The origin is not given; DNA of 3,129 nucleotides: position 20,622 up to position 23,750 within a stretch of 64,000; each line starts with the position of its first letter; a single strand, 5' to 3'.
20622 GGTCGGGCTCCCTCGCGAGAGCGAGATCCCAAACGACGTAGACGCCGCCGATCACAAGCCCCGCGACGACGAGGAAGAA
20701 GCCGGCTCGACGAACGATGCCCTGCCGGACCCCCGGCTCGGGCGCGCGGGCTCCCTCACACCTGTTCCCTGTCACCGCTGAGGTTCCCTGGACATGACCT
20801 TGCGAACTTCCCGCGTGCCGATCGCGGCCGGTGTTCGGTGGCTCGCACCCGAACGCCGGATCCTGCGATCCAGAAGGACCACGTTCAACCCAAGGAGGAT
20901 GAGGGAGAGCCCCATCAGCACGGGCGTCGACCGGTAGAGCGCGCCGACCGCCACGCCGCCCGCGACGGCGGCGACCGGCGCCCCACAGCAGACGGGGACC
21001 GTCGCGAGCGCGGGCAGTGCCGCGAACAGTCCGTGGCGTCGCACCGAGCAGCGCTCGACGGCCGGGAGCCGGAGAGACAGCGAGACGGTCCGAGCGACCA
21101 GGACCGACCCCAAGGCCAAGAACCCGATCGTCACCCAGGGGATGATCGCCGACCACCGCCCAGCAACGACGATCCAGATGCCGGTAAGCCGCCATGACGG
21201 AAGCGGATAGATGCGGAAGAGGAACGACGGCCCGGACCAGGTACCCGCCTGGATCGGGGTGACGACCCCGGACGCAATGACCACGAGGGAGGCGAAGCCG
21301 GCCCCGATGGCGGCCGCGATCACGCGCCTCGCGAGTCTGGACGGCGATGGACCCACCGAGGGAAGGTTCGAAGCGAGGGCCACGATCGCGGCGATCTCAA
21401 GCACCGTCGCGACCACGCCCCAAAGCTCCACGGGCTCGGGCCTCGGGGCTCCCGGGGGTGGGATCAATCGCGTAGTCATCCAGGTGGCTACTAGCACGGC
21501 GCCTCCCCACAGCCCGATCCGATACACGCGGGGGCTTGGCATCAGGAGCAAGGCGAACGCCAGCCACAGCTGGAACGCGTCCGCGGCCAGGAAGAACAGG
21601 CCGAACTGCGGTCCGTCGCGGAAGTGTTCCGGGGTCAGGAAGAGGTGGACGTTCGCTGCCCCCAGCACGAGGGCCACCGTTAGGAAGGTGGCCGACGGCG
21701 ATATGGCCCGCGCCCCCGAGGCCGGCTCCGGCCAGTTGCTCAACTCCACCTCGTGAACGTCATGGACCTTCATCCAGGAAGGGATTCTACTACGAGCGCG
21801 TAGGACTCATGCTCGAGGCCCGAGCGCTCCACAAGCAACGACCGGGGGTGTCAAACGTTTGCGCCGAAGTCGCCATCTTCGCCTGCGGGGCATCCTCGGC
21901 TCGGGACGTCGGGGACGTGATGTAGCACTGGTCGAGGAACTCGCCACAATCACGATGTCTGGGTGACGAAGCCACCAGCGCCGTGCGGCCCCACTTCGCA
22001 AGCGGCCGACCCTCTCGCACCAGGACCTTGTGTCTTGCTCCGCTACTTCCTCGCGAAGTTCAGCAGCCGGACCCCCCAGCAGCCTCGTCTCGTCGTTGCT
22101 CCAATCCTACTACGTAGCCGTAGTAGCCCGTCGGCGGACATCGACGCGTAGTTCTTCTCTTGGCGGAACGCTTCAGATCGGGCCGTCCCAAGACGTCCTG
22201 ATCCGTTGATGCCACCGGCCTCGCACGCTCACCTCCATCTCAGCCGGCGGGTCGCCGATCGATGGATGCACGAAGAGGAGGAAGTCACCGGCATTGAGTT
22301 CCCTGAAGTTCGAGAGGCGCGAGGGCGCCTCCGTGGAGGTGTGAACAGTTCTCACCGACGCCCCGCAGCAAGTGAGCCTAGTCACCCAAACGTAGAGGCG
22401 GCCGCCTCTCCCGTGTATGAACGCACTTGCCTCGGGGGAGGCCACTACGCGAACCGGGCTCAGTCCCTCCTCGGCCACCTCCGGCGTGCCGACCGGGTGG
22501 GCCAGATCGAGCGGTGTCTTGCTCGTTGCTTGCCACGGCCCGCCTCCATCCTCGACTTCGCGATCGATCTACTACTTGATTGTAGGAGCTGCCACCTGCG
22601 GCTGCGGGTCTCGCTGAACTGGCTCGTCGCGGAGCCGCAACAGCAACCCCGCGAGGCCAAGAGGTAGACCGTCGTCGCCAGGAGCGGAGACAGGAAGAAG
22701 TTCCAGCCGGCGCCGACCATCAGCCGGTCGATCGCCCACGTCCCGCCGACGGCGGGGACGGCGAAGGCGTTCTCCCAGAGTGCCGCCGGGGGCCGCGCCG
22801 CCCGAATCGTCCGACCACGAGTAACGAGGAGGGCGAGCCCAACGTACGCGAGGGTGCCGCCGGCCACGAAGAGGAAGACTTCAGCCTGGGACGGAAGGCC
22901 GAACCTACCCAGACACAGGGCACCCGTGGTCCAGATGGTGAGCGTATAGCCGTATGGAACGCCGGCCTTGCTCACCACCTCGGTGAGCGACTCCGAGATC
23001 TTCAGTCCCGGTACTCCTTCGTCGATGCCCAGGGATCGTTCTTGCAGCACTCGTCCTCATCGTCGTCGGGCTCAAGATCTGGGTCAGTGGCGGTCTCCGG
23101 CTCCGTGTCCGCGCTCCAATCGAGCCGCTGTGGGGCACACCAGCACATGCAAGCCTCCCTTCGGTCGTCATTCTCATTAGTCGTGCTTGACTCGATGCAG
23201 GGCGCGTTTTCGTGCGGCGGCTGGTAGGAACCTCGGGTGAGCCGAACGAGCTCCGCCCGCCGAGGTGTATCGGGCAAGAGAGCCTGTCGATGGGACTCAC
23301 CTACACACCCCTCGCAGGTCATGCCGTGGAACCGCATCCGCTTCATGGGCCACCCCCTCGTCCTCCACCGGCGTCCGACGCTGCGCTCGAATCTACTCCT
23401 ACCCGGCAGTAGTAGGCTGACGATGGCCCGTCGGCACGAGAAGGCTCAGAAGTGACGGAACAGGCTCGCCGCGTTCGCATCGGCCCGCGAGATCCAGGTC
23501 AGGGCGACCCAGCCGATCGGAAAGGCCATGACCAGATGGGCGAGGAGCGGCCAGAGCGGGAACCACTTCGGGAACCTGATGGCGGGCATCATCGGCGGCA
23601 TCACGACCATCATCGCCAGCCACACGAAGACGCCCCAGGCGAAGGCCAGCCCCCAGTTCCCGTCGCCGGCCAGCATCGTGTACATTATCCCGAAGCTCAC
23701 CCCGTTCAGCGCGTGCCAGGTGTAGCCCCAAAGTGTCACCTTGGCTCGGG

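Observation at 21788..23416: Four copies of a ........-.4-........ dyad flanking the second GGRLYVW locus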

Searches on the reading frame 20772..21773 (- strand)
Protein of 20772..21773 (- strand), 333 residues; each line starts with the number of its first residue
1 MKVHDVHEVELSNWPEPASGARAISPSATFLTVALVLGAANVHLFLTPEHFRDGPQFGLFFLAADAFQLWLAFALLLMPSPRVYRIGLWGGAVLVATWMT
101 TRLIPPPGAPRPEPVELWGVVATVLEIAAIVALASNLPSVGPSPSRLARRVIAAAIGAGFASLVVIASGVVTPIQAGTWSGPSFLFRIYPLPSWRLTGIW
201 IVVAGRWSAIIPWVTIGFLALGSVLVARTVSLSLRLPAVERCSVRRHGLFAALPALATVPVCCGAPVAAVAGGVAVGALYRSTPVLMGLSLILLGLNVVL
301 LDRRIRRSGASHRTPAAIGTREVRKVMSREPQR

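Call 13: search_protein_families(library=pfam, proteins=[window:20772-21773:-], max_evalue=0.01)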
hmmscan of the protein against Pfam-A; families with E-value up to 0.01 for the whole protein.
window:20772-21773:- (333 aa): 0 families

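Call 24: search_protein_families(library=ncbifam, proteins=[window:20772-21773:-], max_evalue=0.01)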
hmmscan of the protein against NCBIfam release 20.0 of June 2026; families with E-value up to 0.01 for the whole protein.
window:20772-21773:- (333 aa): 0 families

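Call 29: find_homologous_proteins(query=window:20772-21773:-)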
Query window:20772-21773:- (333 aa): 43 proteins with E <= 0.001 among 8000 candidates.
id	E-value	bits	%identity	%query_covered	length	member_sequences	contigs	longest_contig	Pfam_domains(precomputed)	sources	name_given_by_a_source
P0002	4.9e-209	712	100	100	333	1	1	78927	-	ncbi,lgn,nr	ncbi:MAG: hypothetical protein HY240_07855 [Actinobacteria bacterium]|nr:hypothetical protein [Actin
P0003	9.0e-162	556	80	100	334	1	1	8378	-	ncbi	-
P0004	6.4e-157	540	79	100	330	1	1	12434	-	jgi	-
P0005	5.8e-151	521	82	89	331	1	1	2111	-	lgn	-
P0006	3.8e-149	515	79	95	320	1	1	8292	-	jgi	jgi:hypothetical protein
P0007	7.9e-148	510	79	92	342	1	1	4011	-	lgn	-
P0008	9.8e-146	503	81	89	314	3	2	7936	-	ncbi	-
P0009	2.5e-145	502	76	93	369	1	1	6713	-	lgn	-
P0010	1.4e-144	500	76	95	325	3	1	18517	-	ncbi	-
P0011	7.1e-142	491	77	92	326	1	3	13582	-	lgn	-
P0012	1.2e-139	483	75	92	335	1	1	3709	-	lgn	-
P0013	2.0e-138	479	75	89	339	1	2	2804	-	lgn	-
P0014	6.0e-137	475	80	83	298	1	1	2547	-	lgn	-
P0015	1.4e-136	473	73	95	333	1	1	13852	-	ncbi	-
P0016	1.6e-136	473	76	86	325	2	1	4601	-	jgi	jgi:hypothetical protein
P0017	5.6e-136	471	73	88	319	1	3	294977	-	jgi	jgi:hypothetical protein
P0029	7.0e-99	349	60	85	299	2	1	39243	-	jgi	jgi:hypothetical protein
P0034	4.6e-96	340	63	78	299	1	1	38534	-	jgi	jgi:hypothetical protein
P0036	2.2e-93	331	58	87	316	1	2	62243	-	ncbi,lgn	ncbi:MAG: hypothetical protein ACRDIZ_02160 [Actinomycetota bacterium]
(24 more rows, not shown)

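Call 30: find_encoding_contigs(protein=P0017, flank=10000, max_places=2)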
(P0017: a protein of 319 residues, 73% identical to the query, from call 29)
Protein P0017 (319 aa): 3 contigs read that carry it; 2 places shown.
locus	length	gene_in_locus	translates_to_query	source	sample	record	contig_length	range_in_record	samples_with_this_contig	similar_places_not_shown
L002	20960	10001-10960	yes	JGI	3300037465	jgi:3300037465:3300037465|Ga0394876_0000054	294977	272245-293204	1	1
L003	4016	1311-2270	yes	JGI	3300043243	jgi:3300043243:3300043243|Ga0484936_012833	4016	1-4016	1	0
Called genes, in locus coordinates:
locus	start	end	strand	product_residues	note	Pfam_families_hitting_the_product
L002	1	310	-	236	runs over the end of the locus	PF00027:cNMP_binding, PF13545:HTH_Crp_2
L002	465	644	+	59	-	PF00096:zf-C2H2 (faint), PF13894:zf-C2H2_4 (faint)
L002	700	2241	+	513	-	PF23545:Zn_ribbon_HMPTM, PF04055:Radical_SAM, PF13353:Fer4_12 (weak)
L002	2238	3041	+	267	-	PF13489:Methyltransf_23, PF01135:PCMT (weak), PF01209:Ubie_methyltran, PF13847:Methyltransf_31, PF08241:Methyltransf_11, PF08242:Methyltransf_12, PF13649:Methyltransf_25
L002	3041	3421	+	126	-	-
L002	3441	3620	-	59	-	PF07992:Pyr_redox_2 (weak)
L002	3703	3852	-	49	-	-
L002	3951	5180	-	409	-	PF07690:MFS_1, PF00083:Sugar_tr (faint), PF12832:MFS_1_like (faint), PF07690:MFS_1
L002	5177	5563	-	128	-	PF07366:SnoaL, PF13577:SnoaL_4 (weak), PF12680:SnoaL_2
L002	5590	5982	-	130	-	PF00903:Glyoxalase, PF18029:Glyoxalase_6 (weak), PF22677:Ble-like_N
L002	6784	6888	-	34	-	-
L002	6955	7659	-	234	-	PF07638:Sigma70_ECF (weak), PF04542:Sigma70_r2, PF04545:Sigma70_r4, PF08281:Sigma70_r4_2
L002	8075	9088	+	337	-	-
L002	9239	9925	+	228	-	PF00574:CLP_protease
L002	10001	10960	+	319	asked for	-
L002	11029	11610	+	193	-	PF00578:AhpC-TSA, PF08534:Redoxin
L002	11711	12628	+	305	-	-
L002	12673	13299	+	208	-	PF08534:Redoxin, PF00578:AhpC-TSA (weak)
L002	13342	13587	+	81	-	-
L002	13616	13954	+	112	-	-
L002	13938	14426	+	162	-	PF03965:Penicillinase_R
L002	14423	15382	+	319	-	PF01435:Peptidase_M48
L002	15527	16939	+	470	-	PF00479:G6PD_N, PF02781:G6PD_C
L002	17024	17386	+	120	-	PF12840:HTH_20 (weak), PF01022:HTH_5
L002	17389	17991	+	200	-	PF03243:MerB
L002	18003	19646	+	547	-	PF07992:Pyr_redox_2, PF13738:Pyr_redox_3 (faint), PF01134:GIDA (weak), PF12831:FAD_oxidored (weak), PF00070:Pyr_redox, PF02852:Pyr_redox_dim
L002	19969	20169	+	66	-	PF00581:Rhodanese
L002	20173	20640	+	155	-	PF00571:CBS (weak)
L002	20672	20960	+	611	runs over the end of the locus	PF19291:TREH_N, PF00723:Glyco_hydro_15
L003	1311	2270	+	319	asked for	-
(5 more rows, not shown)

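Call 31: find_encoding_contigs(protein=P0036, flank=10000, max_places=2)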
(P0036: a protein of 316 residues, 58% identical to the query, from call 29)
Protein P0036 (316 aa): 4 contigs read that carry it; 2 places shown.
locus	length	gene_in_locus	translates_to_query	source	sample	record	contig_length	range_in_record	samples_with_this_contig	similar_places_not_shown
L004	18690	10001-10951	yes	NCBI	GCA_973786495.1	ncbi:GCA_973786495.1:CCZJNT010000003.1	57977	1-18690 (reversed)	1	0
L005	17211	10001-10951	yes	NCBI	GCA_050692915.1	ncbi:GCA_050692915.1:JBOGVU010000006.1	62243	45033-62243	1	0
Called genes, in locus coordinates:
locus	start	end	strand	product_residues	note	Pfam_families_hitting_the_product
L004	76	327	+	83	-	PF00498:FHA, PF16697:Yop-YscD_cpl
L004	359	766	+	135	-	PF12840:HTH_20 (weak), PF01022:HTH_5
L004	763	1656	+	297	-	PF01545:Cation_efflux, PF16916:ZT_dimer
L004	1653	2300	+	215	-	PF01545:Cation_efflux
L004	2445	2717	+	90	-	-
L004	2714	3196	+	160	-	-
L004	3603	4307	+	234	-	-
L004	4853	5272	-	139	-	-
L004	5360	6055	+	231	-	PF00440:TetR_N (weak), PF02909:TetR_C_1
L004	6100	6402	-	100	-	-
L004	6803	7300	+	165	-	-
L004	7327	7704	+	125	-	PF12840:HTH_20 (weak), PF01022:HTH_5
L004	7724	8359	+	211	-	PF03243:MerB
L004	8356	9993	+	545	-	PF00403:HMA (weak), PF07992:Pyr_redox_2, PF13738:Pyr_redox_3, PF00070:Pyr_redox, PF02852:Pyr_redox_dim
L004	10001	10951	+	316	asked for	-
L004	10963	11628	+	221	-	PF00578:AhpC-TSA, PF08534:Redoxin, PF02630:SCO1-SenC (weak), PF13905:Thioredoxin_8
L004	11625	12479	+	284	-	-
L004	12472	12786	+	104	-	-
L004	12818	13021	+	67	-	PF00581:Rhodanese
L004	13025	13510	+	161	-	PF00571:CBS (faint)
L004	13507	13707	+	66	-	-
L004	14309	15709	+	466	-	PF02450:LCAT, PF07819:PGAP1 (faint)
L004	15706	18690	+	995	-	?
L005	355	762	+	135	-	PF12840:HTH_20 (weak), PF01022:HTH_5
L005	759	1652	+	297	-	PF01545:Cation_efflux, PF16916:ZT_dimer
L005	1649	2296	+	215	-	PF01545:Cation_efflux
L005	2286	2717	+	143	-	PF13115:YtkA (faint)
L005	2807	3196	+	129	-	-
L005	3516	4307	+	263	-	PF13560:HTH_31, PF13744:HTH_37 (weak), PF24250:HVO_2718 (weak), PF01381:HTH_3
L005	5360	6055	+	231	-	PF00440:TetR_N (weak), PF02909:TetR_C_1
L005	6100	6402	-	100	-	-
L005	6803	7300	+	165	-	-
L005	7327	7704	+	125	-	PF12840:HTH_20 (weak), PF01022:HTH_5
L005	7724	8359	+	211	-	PF03243:MerB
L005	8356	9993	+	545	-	PF00403:HMA (weak), PF07992:Pyr_redox_2, PF13738:Pyr_redox_3, PF00070:Pyr_redox, PF02852:Pyr_redox_dim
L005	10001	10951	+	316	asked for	-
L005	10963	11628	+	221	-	PF00578:AhpC-TSA, PF08534:Redoxin, PF02630:SCO1-SenC (weak), PF13905:Thioredoxin_8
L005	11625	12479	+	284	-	-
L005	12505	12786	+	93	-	-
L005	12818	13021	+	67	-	PF00581:Rhodanese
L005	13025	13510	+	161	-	PF00571:CBS (faint)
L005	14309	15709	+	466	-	PF02450:LCAT, PF07819:PGAP1 (faint)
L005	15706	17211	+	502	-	PF01637:ATPase_2 (weak), PF13191:AAA_16 (weak), PF13401:AAA_22 (weak)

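Call 32: find_encoding_contigs(protein=P0029, flank=10000, max_places=2)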
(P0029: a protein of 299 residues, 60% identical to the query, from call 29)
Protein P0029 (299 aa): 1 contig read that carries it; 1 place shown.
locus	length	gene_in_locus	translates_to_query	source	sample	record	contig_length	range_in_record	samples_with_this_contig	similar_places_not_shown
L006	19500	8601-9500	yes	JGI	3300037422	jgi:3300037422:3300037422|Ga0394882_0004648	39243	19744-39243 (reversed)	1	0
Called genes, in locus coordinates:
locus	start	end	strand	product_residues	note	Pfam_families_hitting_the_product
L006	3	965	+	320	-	?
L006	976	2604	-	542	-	PF00128:Alpha-amylase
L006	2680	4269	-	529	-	-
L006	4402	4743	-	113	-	PF00550:PP-binding (weak)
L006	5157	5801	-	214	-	PF18728:HEPN_AbiV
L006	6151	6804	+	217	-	PF12324:HTH_15 (faint), PF03243:MerB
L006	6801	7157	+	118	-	PF01022:HTH_5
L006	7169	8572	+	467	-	PF01134:GIDA (weak), PF03486:HI0933_like (faint), PF07992:Pyr_redox_2, PF12831:FAD_oxidored (weak), PF13738:Pyr_redox_3, PF00070:Pyr_redox, PF02852:Pyr_redox_dim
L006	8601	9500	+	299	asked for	-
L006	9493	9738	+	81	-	-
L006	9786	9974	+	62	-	-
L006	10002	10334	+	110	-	-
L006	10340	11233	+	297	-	-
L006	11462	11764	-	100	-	PF00550:PP-binding (faint)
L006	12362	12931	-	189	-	PF18595:Nuf2_DHR10-like (faint)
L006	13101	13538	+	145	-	PF00165:HTH_AraC (weak), PF12833:HTH_18, PF00165:HTH_AraC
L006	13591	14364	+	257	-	PF03328:HpcH_HpaI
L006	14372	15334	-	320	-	PF01408:GFO_IDH_MocA, PF02894:GFO_IDH_MocA_C, PF22725:GFO_IDH_MocA_C3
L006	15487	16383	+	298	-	PF03640:Lipoprotein_15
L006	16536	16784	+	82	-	-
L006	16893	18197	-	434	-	PF03979:Sigma70_r1_1, PF00140:Sigma70_r1_2, PF04542:Sigma70_r2, PF04539:Sigma70_r3, PF04545:Sigma70_r4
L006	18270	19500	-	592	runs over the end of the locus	PF01807:Zn_ribbon_DnaG, PF08275:DNAG_N, PF01751:Toprim, PF13155:Toprim_2, PF13362:Toprim_3 (weak), PF13662:Toprim_4, PF10410:DnaB_bind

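Call 37: find_related_loci(query=A2, collection=metagenome_contigs, flank=10000)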
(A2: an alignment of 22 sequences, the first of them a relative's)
Query A2 (333 aa) in metagenome_contigs; peptide patterns used: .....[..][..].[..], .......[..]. (x = any residue, [..] = any of these).
100 stretches matched a pattern; 3 encode a relative of the query (tblastn E <= 1e-3); 3 distinct loci.
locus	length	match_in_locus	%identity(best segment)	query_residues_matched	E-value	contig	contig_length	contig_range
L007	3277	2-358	84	184-302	6e-59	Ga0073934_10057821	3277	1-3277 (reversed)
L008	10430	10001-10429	75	25-167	1e-46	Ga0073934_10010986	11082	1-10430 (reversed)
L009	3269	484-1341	39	39-315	3e-32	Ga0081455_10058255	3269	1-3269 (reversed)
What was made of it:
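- Tried and rejected: It returned only 3 loci (call 37).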

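Call 38: find_encoding_contigs(protein=P0010, flank=10000, max_places=1)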
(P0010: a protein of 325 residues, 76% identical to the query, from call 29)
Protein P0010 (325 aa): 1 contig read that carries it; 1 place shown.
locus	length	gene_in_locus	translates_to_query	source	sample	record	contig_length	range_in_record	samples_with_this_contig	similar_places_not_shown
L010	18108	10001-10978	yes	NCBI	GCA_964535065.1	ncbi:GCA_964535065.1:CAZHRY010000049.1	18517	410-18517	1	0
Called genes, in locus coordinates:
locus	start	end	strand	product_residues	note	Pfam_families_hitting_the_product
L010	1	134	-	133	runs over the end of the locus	-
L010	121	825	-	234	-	PF00440:TetR_N, PF02909:TetR_C_1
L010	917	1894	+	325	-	PF00005:ABC_tran, PF13175:AAA_15 (faint), PF13304:AAA_21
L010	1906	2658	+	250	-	PF01061:ABC2_membrane, PF12698:ABC2_membrane_3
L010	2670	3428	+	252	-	PF01061:ABC2_membrane, PF12698:ABC2_membrane_3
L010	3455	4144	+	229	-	PF02558:ApbA (faint), PF03446:NAD_binding_2 (weak), PF03807:F420_oxidored, PF10727:Rossmann-like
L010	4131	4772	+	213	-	PF03243:MerB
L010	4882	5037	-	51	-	-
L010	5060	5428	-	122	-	-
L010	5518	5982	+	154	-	-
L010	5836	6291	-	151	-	PF04545:Sigma70_r4, PF08281:Sigma70_r4_2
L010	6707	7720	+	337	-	-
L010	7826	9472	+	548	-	PF00403:HMA (weak), PF03486:HI0933_like (faint), PF07992:Pyr_redox_2, PF12831:FAD_oxidored (faint), PF13738:Pyr_redox_3 (weak), PF00070:Pyr_redox, PF02852:Pyr_redox_dim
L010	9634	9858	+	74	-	-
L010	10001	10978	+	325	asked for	-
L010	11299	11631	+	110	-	PF00578:AhpC-TSA (weak)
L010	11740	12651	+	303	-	-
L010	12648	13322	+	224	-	PF00578:AhpC-TSA, PF08534:Redoxin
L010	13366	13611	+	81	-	-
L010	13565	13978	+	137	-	-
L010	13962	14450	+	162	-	PF03965:Penicillinase_R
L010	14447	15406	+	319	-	PF01435:Peptidase_M48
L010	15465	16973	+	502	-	PF00479:G6PD_N, PF02781:G6PD_C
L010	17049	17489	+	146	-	-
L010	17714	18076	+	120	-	PF12840:HTH_20 (weak), PF01022:HTH_5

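Call 39: find_encoding_contigs(protein=P0015, flank=10000, max_places=1)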
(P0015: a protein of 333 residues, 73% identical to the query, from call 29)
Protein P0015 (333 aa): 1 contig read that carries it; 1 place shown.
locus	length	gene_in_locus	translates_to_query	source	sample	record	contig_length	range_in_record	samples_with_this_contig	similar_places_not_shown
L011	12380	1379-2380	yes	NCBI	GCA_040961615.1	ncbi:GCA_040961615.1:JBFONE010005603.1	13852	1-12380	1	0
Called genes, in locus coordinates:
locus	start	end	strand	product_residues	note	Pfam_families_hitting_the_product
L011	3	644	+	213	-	?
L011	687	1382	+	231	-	PF00574:CLP_protease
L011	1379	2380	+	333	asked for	-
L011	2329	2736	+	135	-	-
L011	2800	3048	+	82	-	-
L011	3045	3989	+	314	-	-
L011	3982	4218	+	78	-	-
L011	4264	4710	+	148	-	PF03965:Penicillinase_R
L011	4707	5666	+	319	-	PF01435:Peptidase_M48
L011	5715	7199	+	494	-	PF00479:G6PD_N, PF02781:G6PD_C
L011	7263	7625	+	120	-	PF12840:HTH_20 (weak), PF01022:HTH_5, PF21476:PF0610-like_N (faint)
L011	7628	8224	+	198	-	PF03243:MerB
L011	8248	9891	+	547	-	PF00403:HMA (faint), PF07992:Pyr_redox_2, PF13738:Pyr_redox_3 (faint), PF01134:GIDA (faint), PF12831:FAD_oxidored (weak), PF00070:Pyr_redox, PF02852:Pyr_redox_dim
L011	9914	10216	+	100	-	PF28096:CC_Se_fam (weak)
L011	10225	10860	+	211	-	PF20347:DUF6642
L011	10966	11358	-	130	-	-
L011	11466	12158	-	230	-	PF22741:PTP-NADK, PF22784:PTP-SAK, PF22785:Tc-R-P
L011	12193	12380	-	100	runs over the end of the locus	-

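Call 40: find_encoding_contigs(protein=P0004, flank=10000, max_places=1)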
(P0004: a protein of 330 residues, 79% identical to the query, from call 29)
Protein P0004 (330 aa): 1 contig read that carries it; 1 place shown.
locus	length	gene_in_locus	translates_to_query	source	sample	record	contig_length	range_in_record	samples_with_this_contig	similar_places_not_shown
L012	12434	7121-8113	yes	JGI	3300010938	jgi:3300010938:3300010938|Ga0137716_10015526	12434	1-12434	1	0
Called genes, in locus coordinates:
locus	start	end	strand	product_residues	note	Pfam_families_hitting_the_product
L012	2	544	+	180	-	?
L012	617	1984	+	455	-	PF00171:Aldedh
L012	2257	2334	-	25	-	-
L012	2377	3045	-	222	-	PF07638:Sigma70_ECF (weak), PF04542:Sigma70_r2, PF08281:Sigma70_r4_2, PF04545:Sigma70_r4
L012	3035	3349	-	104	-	PF04134:DCC1-like (weak)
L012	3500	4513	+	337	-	-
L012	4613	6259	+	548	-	PF00403:HMA (weak), PF03486:HI0933_like (faint), PF07992:Pyr_redox_2, PF12831:FAD_oxidored (weak), PF13738:Pyr_redox_3 (weak), PF00070:Pyr_redox, PF02852:Pyr_redox_dim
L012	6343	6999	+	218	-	PF00574:CLP_protease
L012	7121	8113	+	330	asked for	-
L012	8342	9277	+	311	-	-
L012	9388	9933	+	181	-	PF00578:AhpC-TSA, PF08534:Redoxin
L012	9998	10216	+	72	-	-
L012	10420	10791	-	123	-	PF28096:CC_Se_fam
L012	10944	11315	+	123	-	-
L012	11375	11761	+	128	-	PF01978:TrmB (weak), PF03965:Penicillinase_R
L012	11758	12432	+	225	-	?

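Call 41: find_encoding_contigs(protein=P0034, flank=10000, max_places=1)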
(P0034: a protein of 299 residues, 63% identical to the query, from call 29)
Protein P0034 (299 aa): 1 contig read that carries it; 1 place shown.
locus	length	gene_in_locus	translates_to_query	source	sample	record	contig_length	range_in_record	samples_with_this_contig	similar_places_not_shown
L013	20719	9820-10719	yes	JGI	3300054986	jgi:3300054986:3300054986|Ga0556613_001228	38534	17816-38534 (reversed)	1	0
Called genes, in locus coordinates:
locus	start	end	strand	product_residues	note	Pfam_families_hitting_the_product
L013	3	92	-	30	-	?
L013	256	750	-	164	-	PF01967:MoaC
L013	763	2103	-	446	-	PF03453:MoeA_N, PF00994:MoCF_biosynth, PF03454:MoeA_C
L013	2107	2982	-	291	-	PF00483:NTP_transferase, PF12804:NTP_transf_3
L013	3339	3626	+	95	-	PF09723:Zn_ribbon_8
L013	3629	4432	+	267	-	PF01048:PNP_UDP_1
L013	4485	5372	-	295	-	-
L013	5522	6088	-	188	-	PF04542:Sigma70_r2, PF08281:Sigma70_r4_2, PF04545:Sigma70_r4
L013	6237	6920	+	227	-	PF08666:SAF, PF16976:RcpC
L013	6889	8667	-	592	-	PF26314:MptA_B_family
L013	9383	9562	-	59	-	-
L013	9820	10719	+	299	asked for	-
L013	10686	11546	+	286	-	-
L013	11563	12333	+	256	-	PF00578:AhpC-TSA (weak)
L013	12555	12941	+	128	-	PF03965:Penicillinase_R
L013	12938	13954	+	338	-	PF01435:Peptidase_M48 (weak)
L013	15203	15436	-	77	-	-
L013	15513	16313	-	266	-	PF12679:ABC2_membrane_2, PF12698:ABC2_membrane_3 (weak)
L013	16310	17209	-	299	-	PF00005:ABC_tran, PF13304:AAA_21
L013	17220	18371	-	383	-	PF00586:AIRS, PF02769:AIRS_C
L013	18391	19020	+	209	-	PF10027:DUF2269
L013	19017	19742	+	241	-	PF00116:COX2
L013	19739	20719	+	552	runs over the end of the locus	PF00115:COX1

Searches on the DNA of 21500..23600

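Call 54: search_rna_families(source=window, start=21500, end=23600, threshold=evalue, max_evalue=1)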
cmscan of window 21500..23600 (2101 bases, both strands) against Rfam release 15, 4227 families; matches with E-value up to 1: 0.
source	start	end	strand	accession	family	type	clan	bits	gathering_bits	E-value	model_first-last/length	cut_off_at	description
